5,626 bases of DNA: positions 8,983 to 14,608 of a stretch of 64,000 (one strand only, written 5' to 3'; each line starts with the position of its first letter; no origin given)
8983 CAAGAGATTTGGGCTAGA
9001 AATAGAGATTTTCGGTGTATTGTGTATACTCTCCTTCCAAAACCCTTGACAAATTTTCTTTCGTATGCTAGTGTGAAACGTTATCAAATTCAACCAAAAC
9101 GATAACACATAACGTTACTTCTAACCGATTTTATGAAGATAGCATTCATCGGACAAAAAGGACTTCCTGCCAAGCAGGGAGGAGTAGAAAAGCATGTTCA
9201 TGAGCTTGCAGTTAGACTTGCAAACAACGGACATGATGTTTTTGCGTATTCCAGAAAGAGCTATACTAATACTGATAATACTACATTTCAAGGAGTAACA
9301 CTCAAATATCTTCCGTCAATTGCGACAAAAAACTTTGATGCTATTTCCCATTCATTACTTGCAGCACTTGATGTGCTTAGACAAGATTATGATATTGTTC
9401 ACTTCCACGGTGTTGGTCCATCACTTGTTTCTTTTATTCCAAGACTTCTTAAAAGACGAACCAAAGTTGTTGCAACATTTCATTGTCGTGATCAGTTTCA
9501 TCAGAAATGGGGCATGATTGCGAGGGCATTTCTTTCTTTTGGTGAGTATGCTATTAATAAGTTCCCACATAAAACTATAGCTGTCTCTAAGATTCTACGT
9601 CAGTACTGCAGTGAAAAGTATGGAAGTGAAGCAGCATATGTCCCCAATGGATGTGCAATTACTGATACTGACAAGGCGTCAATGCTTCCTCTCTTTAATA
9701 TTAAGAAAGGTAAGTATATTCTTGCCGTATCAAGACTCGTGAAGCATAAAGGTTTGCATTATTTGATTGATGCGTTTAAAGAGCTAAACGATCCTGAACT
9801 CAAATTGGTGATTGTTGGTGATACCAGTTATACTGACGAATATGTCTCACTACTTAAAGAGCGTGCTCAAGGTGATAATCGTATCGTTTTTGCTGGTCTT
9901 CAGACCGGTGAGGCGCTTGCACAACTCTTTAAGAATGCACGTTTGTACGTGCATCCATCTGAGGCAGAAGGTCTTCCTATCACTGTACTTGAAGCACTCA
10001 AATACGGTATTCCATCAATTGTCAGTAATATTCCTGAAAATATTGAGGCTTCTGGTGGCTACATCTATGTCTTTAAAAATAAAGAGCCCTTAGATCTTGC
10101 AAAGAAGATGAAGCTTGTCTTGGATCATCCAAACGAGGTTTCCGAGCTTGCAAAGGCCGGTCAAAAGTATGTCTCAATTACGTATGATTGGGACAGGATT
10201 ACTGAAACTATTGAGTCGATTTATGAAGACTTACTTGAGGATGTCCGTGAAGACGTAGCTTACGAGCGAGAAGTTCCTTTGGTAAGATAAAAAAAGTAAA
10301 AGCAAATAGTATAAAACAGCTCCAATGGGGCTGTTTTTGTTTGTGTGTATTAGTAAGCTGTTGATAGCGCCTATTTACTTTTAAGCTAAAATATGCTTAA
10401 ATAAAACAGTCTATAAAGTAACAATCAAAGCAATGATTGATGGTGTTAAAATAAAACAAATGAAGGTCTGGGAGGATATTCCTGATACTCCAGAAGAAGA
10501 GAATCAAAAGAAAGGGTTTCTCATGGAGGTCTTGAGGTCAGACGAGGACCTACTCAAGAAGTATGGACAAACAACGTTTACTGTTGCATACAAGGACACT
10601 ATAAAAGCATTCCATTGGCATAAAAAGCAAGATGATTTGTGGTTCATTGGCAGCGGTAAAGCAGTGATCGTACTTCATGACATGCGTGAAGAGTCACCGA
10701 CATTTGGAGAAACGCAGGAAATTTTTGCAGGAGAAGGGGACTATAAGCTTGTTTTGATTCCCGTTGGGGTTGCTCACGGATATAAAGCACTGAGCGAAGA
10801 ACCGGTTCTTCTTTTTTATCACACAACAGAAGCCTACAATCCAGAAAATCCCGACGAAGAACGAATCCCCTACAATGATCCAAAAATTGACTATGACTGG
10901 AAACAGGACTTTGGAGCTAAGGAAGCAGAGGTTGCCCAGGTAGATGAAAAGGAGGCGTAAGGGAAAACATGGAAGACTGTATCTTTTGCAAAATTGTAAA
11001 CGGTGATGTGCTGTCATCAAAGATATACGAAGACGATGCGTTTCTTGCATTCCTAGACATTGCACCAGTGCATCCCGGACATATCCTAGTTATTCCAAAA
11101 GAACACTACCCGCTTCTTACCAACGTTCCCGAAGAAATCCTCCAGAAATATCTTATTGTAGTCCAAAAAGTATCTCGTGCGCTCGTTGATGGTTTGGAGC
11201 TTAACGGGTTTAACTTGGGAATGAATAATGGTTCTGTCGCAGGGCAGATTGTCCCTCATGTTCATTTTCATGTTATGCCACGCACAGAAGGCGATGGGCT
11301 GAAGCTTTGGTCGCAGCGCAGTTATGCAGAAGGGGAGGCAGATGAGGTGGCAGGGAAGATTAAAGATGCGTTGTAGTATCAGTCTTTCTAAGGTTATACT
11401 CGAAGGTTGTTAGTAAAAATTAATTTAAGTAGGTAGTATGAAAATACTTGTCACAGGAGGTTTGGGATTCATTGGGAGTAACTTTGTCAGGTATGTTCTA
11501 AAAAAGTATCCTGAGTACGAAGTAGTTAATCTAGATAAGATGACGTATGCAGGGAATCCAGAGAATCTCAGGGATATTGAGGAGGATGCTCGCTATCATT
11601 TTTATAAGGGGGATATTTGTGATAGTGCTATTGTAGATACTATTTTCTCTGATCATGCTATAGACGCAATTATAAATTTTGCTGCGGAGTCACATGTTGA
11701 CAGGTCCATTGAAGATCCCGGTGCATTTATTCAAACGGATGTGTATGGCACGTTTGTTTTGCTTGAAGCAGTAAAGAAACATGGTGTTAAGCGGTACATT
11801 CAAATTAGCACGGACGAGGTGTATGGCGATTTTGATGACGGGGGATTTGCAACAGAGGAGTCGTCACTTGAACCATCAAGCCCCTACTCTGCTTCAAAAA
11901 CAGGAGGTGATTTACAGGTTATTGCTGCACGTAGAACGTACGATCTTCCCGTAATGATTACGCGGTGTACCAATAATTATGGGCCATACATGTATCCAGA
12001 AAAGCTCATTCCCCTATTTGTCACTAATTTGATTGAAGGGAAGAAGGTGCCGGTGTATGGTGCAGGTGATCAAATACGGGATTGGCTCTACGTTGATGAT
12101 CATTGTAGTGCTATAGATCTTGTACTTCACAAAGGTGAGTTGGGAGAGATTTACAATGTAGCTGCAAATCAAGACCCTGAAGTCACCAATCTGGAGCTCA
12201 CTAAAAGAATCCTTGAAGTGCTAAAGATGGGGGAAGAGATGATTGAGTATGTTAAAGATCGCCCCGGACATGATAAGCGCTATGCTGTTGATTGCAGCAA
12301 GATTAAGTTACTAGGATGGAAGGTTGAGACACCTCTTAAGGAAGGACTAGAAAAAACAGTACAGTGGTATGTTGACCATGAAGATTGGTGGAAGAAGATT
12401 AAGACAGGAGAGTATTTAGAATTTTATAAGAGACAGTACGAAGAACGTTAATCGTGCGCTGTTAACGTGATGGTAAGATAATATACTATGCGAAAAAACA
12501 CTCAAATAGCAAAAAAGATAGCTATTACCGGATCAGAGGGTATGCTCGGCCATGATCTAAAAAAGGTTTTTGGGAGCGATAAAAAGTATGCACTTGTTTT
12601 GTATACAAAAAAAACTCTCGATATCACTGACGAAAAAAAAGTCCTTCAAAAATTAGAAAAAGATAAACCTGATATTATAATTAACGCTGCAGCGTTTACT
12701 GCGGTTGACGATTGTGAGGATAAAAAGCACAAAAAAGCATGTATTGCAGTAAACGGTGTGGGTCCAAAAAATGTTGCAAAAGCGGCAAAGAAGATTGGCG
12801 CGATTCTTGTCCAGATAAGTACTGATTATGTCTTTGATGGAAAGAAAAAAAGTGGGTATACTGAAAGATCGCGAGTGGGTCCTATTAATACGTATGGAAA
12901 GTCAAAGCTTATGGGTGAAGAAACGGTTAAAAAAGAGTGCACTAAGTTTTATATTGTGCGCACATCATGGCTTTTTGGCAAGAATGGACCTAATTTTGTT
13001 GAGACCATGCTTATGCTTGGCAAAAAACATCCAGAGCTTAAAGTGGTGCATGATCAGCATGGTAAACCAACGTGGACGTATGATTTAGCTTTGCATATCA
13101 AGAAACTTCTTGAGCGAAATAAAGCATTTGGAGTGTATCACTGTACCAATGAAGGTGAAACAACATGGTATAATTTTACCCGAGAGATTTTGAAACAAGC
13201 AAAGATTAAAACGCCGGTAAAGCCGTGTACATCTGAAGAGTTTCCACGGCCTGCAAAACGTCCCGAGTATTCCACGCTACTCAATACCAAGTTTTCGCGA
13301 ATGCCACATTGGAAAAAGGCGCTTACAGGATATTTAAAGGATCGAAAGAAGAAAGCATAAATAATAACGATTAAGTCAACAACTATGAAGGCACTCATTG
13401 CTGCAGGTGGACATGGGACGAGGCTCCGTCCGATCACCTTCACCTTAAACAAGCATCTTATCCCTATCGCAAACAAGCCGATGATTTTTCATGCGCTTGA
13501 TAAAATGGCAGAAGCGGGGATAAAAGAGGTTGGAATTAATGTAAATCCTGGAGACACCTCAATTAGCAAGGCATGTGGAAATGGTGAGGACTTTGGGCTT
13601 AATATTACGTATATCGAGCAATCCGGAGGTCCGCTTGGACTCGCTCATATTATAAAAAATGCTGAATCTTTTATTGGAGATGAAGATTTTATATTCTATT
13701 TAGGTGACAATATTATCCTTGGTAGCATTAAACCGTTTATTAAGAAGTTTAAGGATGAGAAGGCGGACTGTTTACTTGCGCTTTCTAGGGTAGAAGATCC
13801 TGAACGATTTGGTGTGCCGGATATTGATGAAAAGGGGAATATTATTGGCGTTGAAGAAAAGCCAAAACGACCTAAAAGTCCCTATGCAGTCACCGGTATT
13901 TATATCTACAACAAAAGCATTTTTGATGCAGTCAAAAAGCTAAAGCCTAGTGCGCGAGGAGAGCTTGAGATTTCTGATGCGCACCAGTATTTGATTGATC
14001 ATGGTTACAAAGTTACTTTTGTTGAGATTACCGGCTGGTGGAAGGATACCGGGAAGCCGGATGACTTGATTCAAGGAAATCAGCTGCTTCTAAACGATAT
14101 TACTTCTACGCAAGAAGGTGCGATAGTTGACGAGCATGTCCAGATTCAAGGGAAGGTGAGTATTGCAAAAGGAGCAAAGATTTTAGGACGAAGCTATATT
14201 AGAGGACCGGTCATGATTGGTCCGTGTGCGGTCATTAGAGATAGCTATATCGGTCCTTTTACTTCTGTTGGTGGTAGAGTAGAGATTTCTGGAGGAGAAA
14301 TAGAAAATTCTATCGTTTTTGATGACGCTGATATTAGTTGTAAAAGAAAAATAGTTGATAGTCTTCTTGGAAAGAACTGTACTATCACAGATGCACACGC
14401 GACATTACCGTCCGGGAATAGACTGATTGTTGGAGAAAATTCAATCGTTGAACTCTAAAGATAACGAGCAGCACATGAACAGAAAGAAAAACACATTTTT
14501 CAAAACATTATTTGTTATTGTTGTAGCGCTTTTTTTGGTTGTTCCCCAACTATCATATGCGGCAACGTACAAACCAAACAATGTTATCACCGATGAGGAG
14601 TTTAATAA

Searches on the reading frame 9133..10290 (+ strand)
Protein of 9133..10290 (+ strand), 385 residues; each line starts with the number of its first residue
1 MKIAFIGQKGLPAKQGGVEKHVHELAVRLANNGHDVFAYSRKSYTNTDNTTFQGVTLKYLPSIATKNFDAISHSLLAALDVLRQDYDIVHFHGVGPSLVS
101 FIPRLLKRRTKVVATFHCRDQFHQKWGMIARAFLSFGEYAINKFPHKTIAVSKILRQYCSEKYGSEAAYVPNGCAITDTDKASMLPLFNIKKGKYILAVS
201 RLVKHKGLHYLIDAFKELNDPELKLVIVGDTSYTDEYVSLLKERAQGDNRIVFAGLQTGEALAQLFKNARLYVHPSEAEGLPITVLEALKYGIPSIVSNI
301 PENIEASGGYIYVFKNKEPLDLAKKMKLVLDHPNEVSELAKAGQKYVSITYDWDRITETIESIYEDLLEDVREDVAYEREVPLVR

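Call 9: search_protein_families(library=ncbifam, proteins=[window:9133-10290:+], max_evalue=0.00001)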
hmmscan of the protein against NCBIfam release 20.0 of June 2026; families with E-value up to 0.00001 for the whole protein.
window:9133-10290:+ (385 aa): 34 families (the best 25 are shown)
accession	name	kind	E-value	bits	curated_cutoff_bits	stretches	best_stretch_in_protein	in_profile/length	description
TIGR04047.1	MSMEG_0565_glyc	hypoth_equivalog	1.4e-23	83.6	259.85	1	16-364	13-371/373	MSMEG_0565 family glycosyltransferase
NF038295.1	EPS_HpsP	equivalog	1.2e-20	73.8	550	1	161-367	170-387/388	hormogonium polysaccharide biosynthesis glycosyltransferase HpsP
NF046071.1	B1-4RhmsylTfaseCps2T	equivalog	1.3e-20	73.6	500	1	3-364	4-384/384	beta 1-4 rhamnosyltransferase Cps2T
TIGR02149.1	glgA_Coryne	subfamily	6.3e-18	65.1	302.4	1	1-367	1-390/391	glycogen synthase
TIGR03999.1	thiol_BshA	equivalog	1.1e-17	64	273.7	1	22-368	18-374/375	N-acetyl-alpha-D-glucosaminyl L-malate synthase BshA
NF047684.1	TeichurnBiosyTuaC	equivalog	2.4e-17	62.9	550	1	74-368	97-390/391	teichuronic acid biosynthesis protein TuaC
TIGR04157.1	glyco_rSAM_CFB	subfamily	3.1e-16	59.4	400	1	180-364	213-406/406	TIGR04157 family glycosyltransferase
TIGR03088.1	stp2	hypoth_equivalog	3.7e-16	59.2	409.05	1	140-368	132-374/374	TIGR03088 family PEP-CTERM/XrtA system glycosyltransferase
NF041010.1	glycosy_Agl16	equivalog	5.2e-15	55.2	575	1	12-367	12-351/352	glycosylation protein Agl16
NF041876.1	EPS_EpsE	equivalog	1.3e-14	54.3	400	1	193-359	214-388/389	exopolysaccharide biosynthesis GT4 family glycosyltransferase EpsE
NF012028.0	PRK15484.1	subfamily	6.6e-14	51.8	618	1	147-366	142-377/380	lipopolysaccharide N-acetylglucosaminyltransferase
NF053513.1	Gtran_IagA_BgsA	equivalog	3.8e-13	49.2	460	1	83-368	41-332/333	LTA glycolipid anchor biosynthesis glycosyltransferase, IagA/BgsA family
NF049987.1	DaglGlyslTfaseDgs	equivalog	4.3e-12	45.6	500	1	186-370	150-330/332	processive diacylglycerol alpha-glucosyltransferase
TIGR02095.1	glgA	subfamily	9.5e-12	44.3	328.45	1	181-366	279-476/477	glycogen/starch synthase, ADP-glucose type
NF038229.1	Glyco4_Geo_Pelo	equivalog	2.8e-11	43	400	1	204-368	172-337/338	GPMC system family 4 glycosyltransferase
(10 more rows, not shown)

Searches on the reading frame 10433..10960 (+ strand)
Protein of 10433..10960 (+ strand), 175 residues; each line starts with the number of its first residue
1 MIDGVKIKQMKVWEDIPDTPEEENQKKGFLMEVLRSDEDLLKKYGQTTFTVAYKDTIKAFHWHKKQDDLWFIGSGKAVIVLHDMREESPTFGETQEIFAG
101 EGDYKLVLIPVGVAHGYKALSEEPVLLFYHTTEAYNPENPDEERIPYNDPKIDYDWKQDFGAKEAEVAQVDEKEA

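Call 9: search_protein_families(library=ncbifam, proteins=[window:10433-10960:+], max_evalue=0.00001)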
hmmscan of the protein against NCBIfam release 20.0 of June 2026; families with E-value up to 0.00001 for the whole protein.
window:10433-10960:+ (175 aa): 1 family
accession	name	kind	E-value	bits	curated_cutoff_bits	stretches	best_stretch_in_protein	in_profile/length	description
TIGR01221.1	rmlC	equivalog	2e-16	60.3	155.75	1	25-159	20-157/176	dTDP-4-dehydrorhamnose 3,5-epimerase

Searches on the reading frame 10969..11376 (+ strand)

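Call 9: search_protein_families(library=ncbifam, proteins=[window:10969-11376:+], max_evalue=0.00001)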
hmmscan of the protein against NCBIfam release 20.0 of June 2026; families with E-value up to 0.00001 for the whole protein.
window:10969-11376:+ (135 aa): 3 families
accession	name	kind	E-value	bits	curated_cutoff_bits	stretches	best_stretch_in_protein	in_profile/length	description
NF045834.1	M_plasma_HinT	exception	4.2e-25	88.6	130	1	5-105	1-101/102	histidine triad protein HinT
NF007965.0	PRK10687.1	equivalog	1e-15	57.9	206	1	2-104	3-106/119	purine nucleoside phosphoramidase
NF052622.1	ATPAdlTfActino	equivalog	1.2e-11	44.5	290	1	24-110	60-147/176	ATP adenylyltransferase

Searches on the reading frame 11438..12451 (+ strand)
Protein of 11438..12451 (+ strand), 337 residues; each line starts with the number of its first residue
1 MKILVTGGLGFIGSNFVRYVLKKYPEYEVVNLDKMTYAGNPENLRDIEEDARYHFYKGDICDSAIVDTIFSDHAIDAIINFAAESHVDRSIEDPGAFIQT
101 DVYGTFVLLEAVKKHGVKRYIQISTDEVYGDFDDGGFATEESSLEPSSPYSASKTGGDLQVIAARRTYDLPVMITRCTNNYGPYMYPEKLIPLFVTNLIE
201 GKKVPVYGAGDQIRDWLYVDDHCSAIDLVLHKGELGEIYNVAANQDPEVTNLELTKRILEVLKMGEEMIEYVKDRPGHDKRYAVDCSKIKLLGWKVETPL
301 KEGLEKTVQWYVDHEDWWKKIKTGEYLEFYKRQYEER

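Call 9: search_protein_families(library=ncbifam, proteins=[window:11438-12451:+], max_evalue=0.00001)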
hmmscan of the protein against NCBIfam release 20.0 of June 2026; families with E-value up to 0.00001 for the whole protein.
window:11438-12451:+ (337 aa): 25 families
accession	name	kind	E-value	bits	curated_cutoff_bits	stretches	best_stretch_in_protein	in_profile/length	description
TIGR01181.1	dTDP_gluc_dehyt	equivalog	2e-140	467.4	365.1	1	2-321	1-321/321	dTDP-glucose 4,6-dehydratase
NF007490.0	PRK10084.1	subfamily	3.3e-110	368.5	649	1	1-337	1-360/361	dTDP-glucose 4,6-dehydratase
NF007582.0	PRK10217.1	equivalog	2.2e-101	339.5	698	1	2-326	3-346/355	dTDP-glucose 4,6-dehydratase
TIGR01179.1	galE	equivalog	8.9e-38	129.9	262.3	1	2-314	1-328/332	UDP-glucose 4-epimerase GalE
TIGR04180.1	EDH_00030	hypoth_equivalog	5.4e-37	127.5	475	1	3-295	1-293/297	NAD-dependent 4,6-dehydratase LegB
NF007956.0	PRK10675.1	subfamily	3.2e-26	92.3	394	1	1-315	1-333/338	UDP-glucose 4-epimerase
TIGR02622.1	CDP_4_6_dhtase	equivalog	2.5e-24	86.1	278.45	1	2-313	6-332/352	CDP-glucose 4,6-dehydratase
NF011728.1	PRK15181.1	equivalog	7.6e-22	77.8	760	1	3-314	18-340/348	Vi polysaccharide biosynthesis UDP-N-acetylglucosaminuronic acid C-4 epimerase TviC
TIGR01472.1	gmd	equivalog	6.2e-20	71.7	415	1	3-250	3-258/342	GDP-mannose 4,6-dehydratase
TIGR02197.1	heptose_epim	equivalog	2e-19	69.9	274.6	1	3-312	1-310/316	ADP-glyceromanno-heptose 6-epimerase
NF047922.1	GDPFucSynFcl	equivalog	2.3e-19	70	500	1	59-316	38-306/308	GDP-L-fucose synthase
NF008872.0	PRK11908.1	equivalog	2.9e-15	56.2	294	1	1-271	2-280/349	bifunctional UDP-4-keto-pentose/UDP-xylose synthase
TIGR01214.1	rmlD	equivalog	1.7e-14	53.6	224.05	1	2-270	1-234/285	dTDP-4-dehydrorhamnose reductase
TIGR03466.1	HpnA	hypoth_equivalog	6.3e-14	51.6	367.65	1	1-239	1-226/327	hopanoid-associated sugar epimerase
TIGR03589.1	PseB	equivalog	1.3e-12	47.3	407.75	1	2-128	6-128/324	UDP-N-acetylglucosamine 4,6-dehydratase (inverting)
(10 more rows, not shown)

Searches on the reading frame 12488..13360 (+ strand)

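Call 9: search_protein_families(library=ncbifam, proteins=[window:12488-13360:+], max_evalue=0.00001)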
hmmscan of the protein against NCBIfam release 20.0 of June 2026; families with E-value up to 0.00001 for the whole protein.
window:12488-13360:+ (290 aa): 5 families
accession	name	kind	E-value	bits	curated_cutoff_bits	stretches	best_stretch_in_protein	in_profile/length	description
TIGR01214.1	rmlD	equivalog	6.4e-94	314.2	224.05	1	10-285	1-284/285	dTDP-4-dehydrorhamnose reductase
NF007440.0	PRK09987.1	equivalog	4.8e-51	173.8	308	1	11-271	3-273/299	dTDP-4-dehydrorhamnose reductase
TIGR01181.1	dTDP_gluc_dehyt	equivalog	1.4e-09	37.5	365.1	1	43-151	56-166/321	dTDP-glucose 4,6-dehydratase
TIGR01179.1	galE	equivalog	1.4e-08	33.9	262.3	1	44-148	54-157/332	UDP-glucose 4-epimerase GalE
TIGR02622.1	CDP_4_6_dhtase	equivalog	3.5e-07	29.7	278.45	1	41-144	58-162/352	CDP-glucose 4,6-dehydratase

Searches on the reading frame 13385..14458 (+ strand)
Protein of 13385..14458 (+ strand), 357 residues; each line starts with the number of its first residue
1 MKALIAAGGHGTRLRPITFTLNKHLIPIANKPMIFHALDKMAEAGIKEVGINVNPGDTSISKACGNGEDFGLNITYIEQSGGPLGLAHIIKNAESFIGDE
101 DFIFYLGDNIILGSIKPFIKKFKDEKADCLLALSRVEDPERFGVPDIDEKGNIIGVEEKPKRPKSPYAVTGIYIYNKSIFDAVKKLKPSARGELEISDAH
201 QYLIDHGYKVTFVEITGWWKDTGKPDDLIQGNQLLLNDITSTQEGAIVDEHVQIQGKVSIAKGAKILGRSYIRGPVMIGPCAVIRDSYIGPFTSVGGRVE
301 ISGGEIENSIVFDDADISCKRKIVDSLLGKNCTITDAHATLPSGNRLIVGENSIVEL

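Call 9: search_protein_families(library=ncbifam, proteins=[window:13385-14458:+], max_evalue=0.00001)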
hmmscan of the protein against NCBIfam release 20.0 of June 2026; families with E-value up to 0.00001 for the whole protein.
window:13385-14458:+ (357 aa): 34 families (the best 25 are shown)
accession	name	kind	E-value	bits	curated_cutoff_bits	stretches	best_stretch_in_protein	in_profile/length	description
TIGR01208.1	rmlA_long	equivalog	9.3e-125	416.2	320.25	1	2-357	1-353/353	glucose-1-phosphate thymidylyltransferase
TIGR03992.1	Arch_glmU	subfamily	1.8e-70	237.9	292.1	1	1-334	1-327/393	bifunctional sugar-1-phosphate nucleotidylyltransferase/acetyltransferase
TIGR01207.1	rmlA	equivalog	1.4e-54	185.2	360.65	1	2-235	1-236/286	glucose-1-phosphate thymidylyltransferase RfbA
NF041173.1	Sug_nt_acttase_Thmprot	equivalog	2.5e-54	184.8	600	1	1-332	1-325/405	bifunctional sugar-1-phosphate nucleotidylyltransferase/acetyltransferase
NF012024.0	PRK15480.1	equivalog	1.1e-51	175.7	588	1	2-234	5-239/292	glucose-1-phosphate thymidylyltransferase RfbA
NF041313.1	UDPGP_AglF_Halo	equivalog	2.7e-47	161.2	400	1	1-233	1-232/234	UTP--glucose-1-phosphate uridylyltransferase AglF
NF052502.1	man1P_GTase_Rv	exception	6.8e-45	153.4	440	1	2-349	2-338/352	mannose-1-phosphate guanylyltransferase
TIGR01099.1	galU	equivalog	2.2e-28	99.6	326.8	2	72-230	94-260/261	UTP--glucose-1-phosphate uridylyltransferase GalU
NF003670.0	PRK05293.1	equivalog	1.1e-25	90.4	470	1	3-352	7-372/382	glucose-1-phosphate adenylyltransferase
NF045761.1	NAMPUrTaseMurU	equivalog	1.9e-24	86.8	250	1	1-230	1-222/226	N-acetylmuramate alpha-1-phosphate uridylyltransferase MurU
TIGR02091.1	glgC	equivalog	1.1e-19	70.7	424.9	1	101-337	115-359/364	glucose-1-phosphate adenylyltransferase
NF049965.1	GlMnHpPGnyltfHddC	equivalog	1.1e-17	64.4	300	1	1-184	1-176/221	D-glycero-D-manno-heptose 1-phosphate guanosyltransferase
TIGR01173.1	glmU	equivalog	6.4e-17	61.5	366.85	1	1-308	1-319/452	bifunctional UDP-N-acetylglucosamine diphosphorylase/glucosamine-1-phosphate N-acetyltransferase GlmU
NF010934.1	PRK14354.1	equivalog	1.1e-15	57.1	450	1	3-319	2-324/447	bifunctional UDP-N-acetylglucosamine diphosphorylase/glucosamine-1-phosphate N-acetyltransferase GlmU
NF010937.0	PRK14357.1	equivalog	1.8e-15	56.8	658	1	1-318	1-316/448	bifunctional UDP-N-acetylglucosamine diphosphorylase/glucosamine-1-phosphate N-acetyltransferase GlmU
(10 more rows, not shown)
